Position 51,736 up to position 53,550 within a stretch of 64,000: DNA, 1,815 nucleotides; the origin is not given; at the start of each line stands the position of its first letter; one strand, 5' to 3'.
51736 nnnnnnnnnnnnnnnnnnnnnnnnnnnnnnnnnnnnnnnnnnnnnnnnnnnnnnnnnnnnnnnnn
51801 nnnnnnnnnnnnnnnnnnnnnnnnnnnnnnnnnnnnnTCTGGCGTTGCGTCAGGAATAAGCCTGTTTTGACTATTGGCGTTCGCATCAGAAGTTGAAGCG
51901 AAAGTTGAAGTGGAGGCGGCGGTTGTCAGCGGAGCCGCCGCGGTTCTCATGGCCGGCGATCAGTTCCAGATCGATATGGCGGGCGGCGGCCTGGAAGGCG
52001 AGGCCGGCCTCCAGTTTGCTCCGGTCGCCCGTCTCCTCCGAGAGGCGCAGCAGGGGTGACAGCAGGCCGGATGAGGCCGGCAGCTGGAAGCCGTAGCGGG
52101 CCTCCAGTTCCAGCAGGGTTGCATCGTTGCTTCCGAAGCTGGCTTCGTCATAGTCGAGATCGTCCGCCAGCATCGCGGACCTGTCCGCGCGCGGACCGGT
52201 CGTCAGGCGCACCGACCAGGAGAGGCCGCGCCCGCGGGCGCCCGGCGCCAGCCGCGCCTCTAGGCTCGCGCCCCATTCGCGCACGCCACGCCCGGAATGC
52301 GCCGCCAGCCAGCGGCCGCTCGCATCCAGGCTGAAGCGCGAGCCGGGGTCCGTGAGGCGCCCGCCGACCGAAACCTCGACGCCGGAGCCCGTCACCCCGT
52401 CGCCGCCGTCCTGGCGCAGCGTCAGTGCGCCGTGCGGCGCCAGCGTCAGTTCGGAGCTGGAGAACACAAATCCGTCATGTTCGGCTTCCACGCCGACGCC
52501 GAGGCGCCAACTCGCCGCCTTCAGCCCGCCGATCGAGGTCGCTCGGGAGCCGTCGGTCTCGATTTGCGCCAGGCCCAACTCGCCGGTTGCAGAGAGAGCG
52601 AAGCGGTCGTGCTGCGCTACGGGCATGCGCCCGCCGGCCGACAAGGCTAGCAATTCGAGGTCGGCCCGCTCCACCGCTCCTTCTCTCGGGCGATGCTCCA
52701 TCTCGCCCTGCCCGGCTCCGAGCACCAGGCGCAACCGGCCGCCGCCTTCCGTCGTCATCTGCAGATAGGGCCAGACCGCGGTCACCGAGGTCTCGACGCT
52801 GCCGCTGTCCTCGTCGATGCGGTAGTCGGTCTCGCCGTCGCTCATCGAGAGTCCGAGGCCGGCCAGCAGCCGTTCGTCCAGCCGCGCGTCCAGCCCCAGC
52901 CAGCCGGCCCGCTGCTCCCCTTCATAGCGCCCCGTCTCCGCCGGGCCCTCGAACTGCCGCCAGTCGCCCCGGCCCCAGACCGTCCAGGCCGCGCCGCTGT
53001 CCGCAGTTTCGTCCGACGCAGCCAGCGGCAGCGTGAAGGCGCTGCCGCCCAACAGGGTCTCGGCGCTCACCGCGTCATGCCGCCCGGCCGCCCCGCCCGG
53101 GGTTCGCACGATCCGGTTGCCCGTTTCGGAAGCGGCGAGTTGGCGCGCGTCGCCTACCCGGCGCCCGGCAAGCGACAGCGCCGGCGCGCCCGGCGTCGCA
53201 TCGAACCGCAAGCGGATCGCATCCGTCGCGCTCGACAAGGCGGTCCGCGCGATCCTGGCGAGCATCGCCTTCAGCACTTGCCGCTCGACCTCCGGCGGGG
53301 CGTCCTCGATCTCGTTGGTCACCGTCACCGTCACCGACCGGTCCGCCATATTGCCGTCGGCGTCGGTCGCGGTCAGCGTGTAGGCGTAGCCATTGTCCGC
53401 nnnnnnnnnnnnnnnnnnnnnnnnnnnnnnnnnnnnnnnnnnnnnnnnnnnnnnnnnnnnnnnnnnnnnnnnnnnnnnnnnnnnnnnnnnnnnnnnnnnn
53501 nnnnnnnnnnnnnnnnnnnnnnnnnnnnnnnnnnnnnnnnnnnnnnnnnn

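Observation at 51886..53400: One conserved translocator scaffold, three different passengers: modular passenger shuffling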

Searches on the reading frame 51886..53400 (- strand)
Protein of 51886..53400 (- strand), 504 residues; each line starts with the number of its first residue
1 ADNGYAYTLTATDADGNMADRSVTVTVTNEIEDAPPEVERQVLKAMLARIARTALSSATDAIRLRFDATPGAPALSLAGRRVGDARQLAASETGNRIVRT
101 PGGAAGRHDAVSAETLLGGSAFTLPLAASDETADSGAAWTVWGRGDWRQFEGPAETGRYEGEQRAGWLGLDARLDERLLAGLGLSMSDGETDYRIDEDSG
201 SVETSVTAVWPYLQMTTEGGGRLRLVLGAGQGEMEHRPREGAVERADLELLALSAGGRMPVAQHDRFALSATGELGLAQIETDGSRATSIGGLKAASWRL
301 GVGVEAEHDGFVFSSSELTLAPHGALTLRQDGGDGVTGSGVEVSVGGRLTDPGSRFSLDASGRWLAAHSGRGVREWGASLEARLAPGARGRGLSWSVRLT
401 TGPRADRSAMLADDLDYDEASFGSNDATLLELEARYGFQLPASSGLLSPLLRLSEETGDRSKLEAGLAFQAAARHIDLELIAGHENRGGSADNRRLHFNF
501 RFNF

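Call 12: search_protein_families(library=ncbifam, proteins=[window:51886-53400:-], max_evalue=0.1)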
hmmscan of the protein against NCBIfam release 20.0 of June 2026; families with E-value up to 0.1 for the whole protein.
window:51886-53400:- (504 aa): 1 family
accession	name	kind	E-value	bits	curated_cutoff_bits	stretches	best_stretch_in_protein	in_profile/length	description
NF033932.1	LapB_rpt_80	domain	0.085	13.1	45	0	5-30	3-29/83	LapB repeat-containing protein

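Call 13: search_protein_families(library=pfam, proteins=[window:51886-53400:-], max_evalue=1)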
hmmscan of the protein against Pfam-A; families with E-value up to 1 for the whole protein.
window:51886-53400:- (504 aa): 3 families
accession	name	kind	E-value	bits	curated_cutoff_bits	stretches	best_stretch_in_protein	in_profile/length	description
PF03797.25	Autotransporter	-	1.2e-08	35.5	26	1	142-344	2-214/255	Autotransporter beta-domain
PF22352.2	K319L-like_PKD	-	0.067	13.6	27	1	3-27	60-84/84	K319L-like, PKD domain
PF05345.18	He_PIG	-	0.26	12.2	24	1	5-28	73-96/96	Putative Ig domain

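Call 14: find_homologous_proteins(query=window:51886-53400:-, max_evalue=0.00001)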
Query window:51886-53400:- (504 aa): 46 proteins with E <= 0.00001 among 8000 candidates.
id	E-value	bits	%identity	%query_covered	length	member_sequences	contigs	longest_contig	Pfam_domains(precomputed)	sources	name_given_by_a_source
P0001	3.8e-129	450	52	100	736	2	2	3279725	PF00041.28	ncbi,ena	-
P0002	8.2e-127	442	56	94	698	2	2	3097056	PF17963.8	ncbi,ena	-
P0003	3.2e-122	427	51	97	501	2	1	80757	PF03797.26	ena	-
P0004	1.4e-121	425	52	93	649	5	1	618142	PF03797.26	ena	-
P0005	2.0e-121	424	53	92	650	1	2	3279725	PF03797.26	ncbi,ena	-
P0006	9.8e-121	422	52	94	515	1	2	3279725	PF03797.26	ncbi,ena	-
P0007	1.1e-120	422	53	92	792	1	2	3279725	PF03797.26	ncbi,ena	-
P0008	1.4e-120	422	52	93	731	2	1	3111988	PF03797.26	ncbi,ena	-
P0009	2.0e-118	414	50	99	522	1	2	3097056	PF03797.26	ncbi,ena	-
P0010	2.2e-118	414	50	96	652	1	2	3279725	PF03797.26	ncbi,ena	-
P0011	2.0e-117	411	50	93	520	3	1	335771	PF03797.26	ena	-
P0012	1.2e-109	385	47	99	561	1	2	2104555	PF03797.26,PF05345.19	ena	-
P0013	2.6e-106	375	49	91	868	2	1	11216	PF25059.2,PF03797.26,PF22433.4,PF00041.28,PF16656.12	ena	-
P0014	5.1e-105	370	48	93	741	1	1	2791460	-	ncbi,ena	-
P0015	7.6e-105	370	46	96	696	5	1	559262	PF03797.26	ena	-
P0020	4.1e-67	245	36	99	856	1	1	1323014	PF03160.21,PF03797.26,PF05345.19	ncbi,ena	-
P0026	2.4e-54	203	36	99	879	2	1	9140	PF05345.19,PF00041.28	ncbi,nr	ncbi:MAG: hypothetical protein F4Y03_01870 [Alphaproteobacteria bacterium]|nr:hypothetical protein [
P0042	9.1e-29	119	32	86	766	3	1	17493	PF03160.21,PF03797.26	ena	-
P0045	6.6e-13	66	46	11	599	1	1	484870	PF03160.21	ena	-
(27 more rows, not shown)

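Call 21: find_related_loci(query=A2, collection=genome_contigs, flank=6000)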
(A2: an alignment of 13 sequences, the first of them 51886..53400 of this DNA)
Query A2 (504 aa) in genome_contigs; peptide patterns used: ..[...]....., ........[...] (x = any residue, [..] = any of these).
264 stretches matched a pattern; 97 encode a relative of the query (tblastn E <= 1e-3); the best 80 are kept; 77 distinct loci.
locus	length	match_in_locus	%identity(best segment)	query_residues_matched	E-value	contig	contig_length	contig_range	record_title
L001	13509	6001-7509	49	2-504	2e-129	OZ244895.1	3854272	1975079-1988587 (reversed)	MAG: Gammaproteobacteria bacterium isolate 2a8f59a4-eafa-43e2-be5e-6ec9451ba83a genome assembly, chromosome: 1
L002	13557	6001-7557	49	7-504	5e-118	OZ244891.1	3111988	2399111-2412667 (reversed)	MAG: Alphaproteobacteria bacterium isolate e7b8784a-d0b7-4d7c-aae0-ac4051ab9044 genome assembly, chromosome: 1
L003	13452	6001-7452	51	6-504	1e-117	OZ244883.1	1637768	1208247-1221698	MAG: uncultured candidatus Porisulfidus sp. isolate db3b2cb4-51bc-49ba-a387-c7fd0bb1654f genome assembly, chromosome: 1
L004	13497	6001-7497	52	2-504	2e-117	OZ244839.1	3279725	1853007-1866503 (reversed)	MAG: Alphaproteobacteria bacterium isolate 6fc921c6-fbc8-4da4-8046-d56663dc60e1 genome assembly, chromosome: 1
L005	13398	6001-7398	53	37-504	3e-113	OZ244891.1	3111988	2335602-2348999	MAG: Alphaproteobacteria bacterium isolate e7b8784a-d0b7-4d7c-aae0-ac4051ab9044 genome assembly, chromosome: 1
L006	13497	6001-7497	51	2-504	1e-112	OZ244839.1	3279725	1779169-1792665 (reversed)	MAG: Alphaproteobacteria bacterium isolate 6fc921c6-fbc8-4da4-8046-d56663dc60e1 genome assembly, chromosome: 1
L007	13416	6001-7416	52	35-504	2e-112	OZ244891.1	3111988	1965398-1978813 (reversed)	MAG: Alphaproteobacteria bacterium isolate e7b8784a-d0b7-4d7c-aae0-ac4051ab9044 genome assembly, chromosome: 1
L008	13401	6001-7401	53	39-504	2e-112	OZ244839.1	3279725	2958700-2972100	MAG: Alphaproteobacteria bacterium isolate 6fc921c6-fbc8-4da4-8046-d56663dc60e1 genome assembly, chromosome: 1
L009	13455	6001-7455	47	7-504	6e-112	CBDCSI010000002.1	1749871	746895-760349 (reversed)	MAG: Rhodobacterales bacterium isolate 33b011d9-49ec-475b-9348-da93fdbd5617 genome assembly, contig: contig_2, whole gen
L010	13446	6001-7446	49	37-504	2e-111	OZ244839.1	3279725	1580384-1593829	MAG: Alphaproteobacteria bacterium isolate 6fc921c6-fbc8-4da4-8046-d56663dc60e1 genome assembly, chromosome: 1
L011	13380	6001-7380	49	37-496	4e-109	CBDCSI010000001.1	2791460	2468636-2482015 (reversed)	MAG: Rhodobacterales bacterium isolate 33b011d9-49ec-475b-9348-da93fdbd5617 genome assembly, contig: contig_1, whole gen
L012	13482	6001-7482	49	27-504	3e-109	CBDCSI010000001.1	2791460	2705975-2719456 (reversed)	MAG: Rhodobacterales bacterium isolate 33b011d9-49ec-475b-9348-da93fdbd5617 genome assembly, contig: contig_1, whole gen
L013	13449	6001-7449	46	26-504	1e-106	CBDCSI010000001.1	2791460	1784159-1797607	MAG: Rhodobacterales bacterium isolate 33b011d9-49ec-475b-9348-da93fdbd5617 genome assembly, contig: contig_1, whole gen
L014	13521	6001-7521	49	22-504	9e-106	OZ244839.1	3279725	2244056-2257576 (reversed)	MAG: Alphaproteobacteria bacterium isolate 6fc921c6-fbc8-4da4-8046-d56663dc60e1 genome assembly, chromosome: 1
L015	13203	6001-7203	53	2-403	5e-106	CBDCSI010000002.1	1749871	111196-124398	MAG: Rhodobacterales bacterium isolate 33b011d9-49ec-475b-9348-da93fdbd5617 genome assembly, contig: contig_2, whole gen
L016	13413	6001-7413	48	36-504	1e-105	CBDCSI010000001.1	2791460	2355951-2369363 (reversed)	MAG: Rhodobacterales bacterium isolate 33b011d9-49ec-475b-9348-da93fdbd5617 genome assembly, contig: contig_1, whole gen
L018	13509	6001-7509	47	22-498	4e-105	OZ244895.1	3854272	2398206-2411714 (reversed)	MAG: Gammaproteobacteria bacterium isolate 2a8f59a4-eafa-43e2-be5e-6ec9451ba83a genome assembly, chromosome: 1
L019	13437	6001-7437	49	37-504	4e-103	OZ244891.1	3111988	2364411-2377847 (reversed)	MAG: Alphaproteobacteria bacterium isolate e7b8784a-d0b7-4d7c-aae0-ac4051ab9044 genome assembly, chromosome: 1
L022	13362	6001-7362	45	22-473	2e-100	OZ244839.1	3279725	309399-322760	MAG: Alphaproteobacteria bacterium isolate 6fc921c6-fbc8-4da4-8046-d56663dc60e1 genome assembly, chromosome: 1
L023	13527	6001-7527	47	2-504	2e-96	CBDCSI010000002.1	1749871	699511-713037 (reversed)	MAG: Rhodobacterales bacterium isolate 33b011d9-49ec-475b-9348-da93fdbd5617 genome assembly, contig: contig_2, whole gen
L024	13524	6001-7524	47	2-504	4e-96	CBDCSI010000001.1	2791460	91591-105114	MAG: Rhodobacterales bacterium isolate 33b011d9-49ec-475b-9348-da93fdbd5617 genome assembly, contig: contig_1, whole gen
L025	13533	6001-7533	47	3-504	4e-94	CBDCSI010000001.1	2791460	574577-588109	MAG: Rhodobacterales bacterium isolate 33b011d9-49ec-475b-9348-da93fdbd5617 genome assembly, contig: contig_1, whole gen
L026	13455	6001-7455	43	37-502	5e-93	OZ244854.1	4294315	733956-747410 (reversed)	MAG: Paracoccaceae bacterium isolate 8cccaf92-0958-4092-b060-190bed362cb7 genome assembly, chromosome: 1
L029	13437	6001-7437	49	37-504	3e-103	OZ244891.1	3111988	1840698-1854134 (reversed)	MAG: Alphaproteobacteria bacterium isolate e7b8784a-d0b7-4d7c-aae0-ac4051ab9044 genome assembly, chromosome: 1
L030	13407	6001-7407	45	20-469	3e-89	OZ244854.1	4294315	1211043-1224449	MAG: Paracoccaceae bacterium isolate 8cccaf92-0958-4092-b060-190bed362cb7 genome assembly, chromosome: 1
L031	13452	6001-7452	43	37-504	1e-88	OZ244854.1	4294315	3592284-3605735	MAG: Paracoccaceae bacterium isolate 8cccaf92-0958-4092-b060-190bed362cb7 genome assembly, chromosome: 1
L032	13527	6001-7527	45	5-504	4e-88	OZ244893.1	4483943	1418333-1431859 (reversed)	MAG: Alphaproteobacteria bacterium isolate 8d260e76-c7c9-464a-a4bf-10cd05cc896f genome assembly, chromosome: 1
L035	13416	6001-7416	47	37-501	1e-87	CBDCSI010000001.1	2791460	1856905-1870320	MAG: Rhodobacterales bacterium isolate 33b011d9-49ec-475b-9348-da93fdbd5617 genome assembly, contig: contig_1, whole gen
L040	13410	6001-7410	41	40-504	7e-80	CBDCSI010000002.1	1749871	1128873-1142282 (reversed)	MAG: Rhodobacterales bacterium isolate 33b011d9-49ec-475b-9348-da93fdbd5617 genome assembly, contig: contig_2, whole gen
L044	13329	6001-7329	40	8-456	1e-66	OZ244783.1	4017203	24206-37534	MAG: Paracoccaceae bacterium isolate 0284651d-a79f-44e2-9e0b-9d4bf594e51d genome assembly, chromosome: 1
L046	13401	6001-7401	35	39-504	1e-61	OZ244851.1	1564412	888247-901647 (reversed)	MAG: Thermodesulfobacteriota bacterium isolate 32987e0f-ffa3-4188-b858-a910181e196f genome assembly, chromosome: 1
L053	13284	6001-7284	37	22-450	2e-49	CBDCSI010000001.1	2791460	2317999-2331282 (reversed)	MAG: Rhodobacterales bacterium isolate 33b011d9-49ec-475b-9348-da93fdbd5617 genome assembly, contig: contig_1, whole gen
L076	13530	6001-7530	29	8-504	7e-28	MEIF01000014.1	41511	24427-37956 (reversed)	MAG: Gammaproteobacteria bacterium AqS3 AqS3_scaffold_14, whole genome shotgun sequence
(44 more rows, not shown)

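Call 28: predict_structure(alignment_id=A1)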
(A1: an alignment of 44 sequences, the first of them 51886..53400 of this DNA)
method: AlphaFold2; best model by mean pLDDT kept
length: 504 residues; sequences in the alignment: 44
mean_pLDDT: 76.3   pTM: 0.65
mean pLDDT of the five models: 76.3, 75.7, 75.7, 73.9, 73.1
residues with pLDDT >= 90: 177; 70-90: 172; 50-70: 77; < 50: 78
segments of 3 or more residues with pLDDT < 50: 1-4, 28-32, 85-105, 381-391, 393-395, 397-426
pLDDT, mean of each block of 10 residues (from residue 1): 49 60 54 70 95 94 80 72 50 39 51 72 71 65 88 86 92 89 95 93 97 94 96 94 95 97 95 97 90 97 94 84 94 93 86 67 85 73 41 47 39 30 43 57 74 73 83 82 79 75 80
secondary structure, 60 per line:
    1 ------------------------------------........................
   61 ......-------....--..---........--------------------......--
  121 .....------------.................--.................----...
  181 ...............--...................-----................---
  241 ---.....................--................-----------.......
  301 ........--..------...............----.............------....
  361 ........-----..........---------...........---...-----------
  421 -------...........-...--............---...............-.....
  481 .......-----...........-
elements in order: H37-66 E74-77 H85-92 H113-118 E121-125 E138-154 E157-173 E178-195 E198-216 E222-237 E244-264 E267-282 E294-308 E319-333 E338-350 E357-368 E374-383 E393-403 E428-438 E440-442 E445-456 E460-471 E476-487 E493-503

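Call 32: search_protein_families(library=pfam, alignment_id=A3, max_evalue=0.00001)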
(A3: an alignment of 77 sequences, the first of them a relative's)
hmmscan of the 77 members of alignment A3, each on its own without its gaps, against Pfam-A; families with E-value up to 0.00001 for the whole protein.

A. member 1, L001:4321-6090:+ (590 aa): 1 family
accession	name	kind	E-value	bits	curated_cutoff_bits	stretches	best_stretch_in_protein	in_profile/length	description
PF20579.4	LapA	-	6.3e-07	30.2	27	0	377-467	2-78/99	LapA domain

B. families by the number of members that match (of 77 scanned): 61 families (the first 25 are shown)
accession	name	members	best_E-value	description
PF00041.27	fn3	36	2.5e-75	Fibronectin type III domain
PF25059.1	FN3_DSCAM-DSCAML_C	32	5.3e-42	DSCAM/DSCAML C-terminal Fn3-like domain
PF16656.11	Pur_ac_phosph_N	25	2.5e-25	Purple acid Phosphatase, N-terminal domain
PF05345.18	He_PIG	21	5.1e-74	Putative Ig domain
PF21605.3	CRLF2-like_D2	12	1.9e-14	Cytokine receptor-like factor 2-like, D2 domain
PF17963.7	Big_9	11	1.9e-54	Bacterial Ig domain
PF16323.11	DUF4959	8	4.3e-18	Domain of unknown function (DUF4959)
PF16389.11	DUF4998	8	4.6e-13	Domain of unknown function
PF25788.1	Ig_Rha78A_N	8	5.6e-13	Rha78A-like, N-terminal immunoglobulin domain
PF02368.24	Big_2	7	1.3e-23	Bacterial Ig-like domain (group 2)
PF22352.2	K319L-like_PKD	5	1.5e-23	K319L-like, PKD domain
PF24489.1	Ig_J_second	5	4.7e-19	Tip attachment protein J second Ig-like domain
PF20579.4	LapA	5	3.8e-16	LapA domain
PF10179.15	NDNF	5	3.8e-15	Neuron-derived neurotrophic factor, first Fn(III) domain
PF00801.26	PKD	5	1.5e-13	PKD domain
PF03160.20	Calx-beta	4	1.1e-48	Calx-beta domain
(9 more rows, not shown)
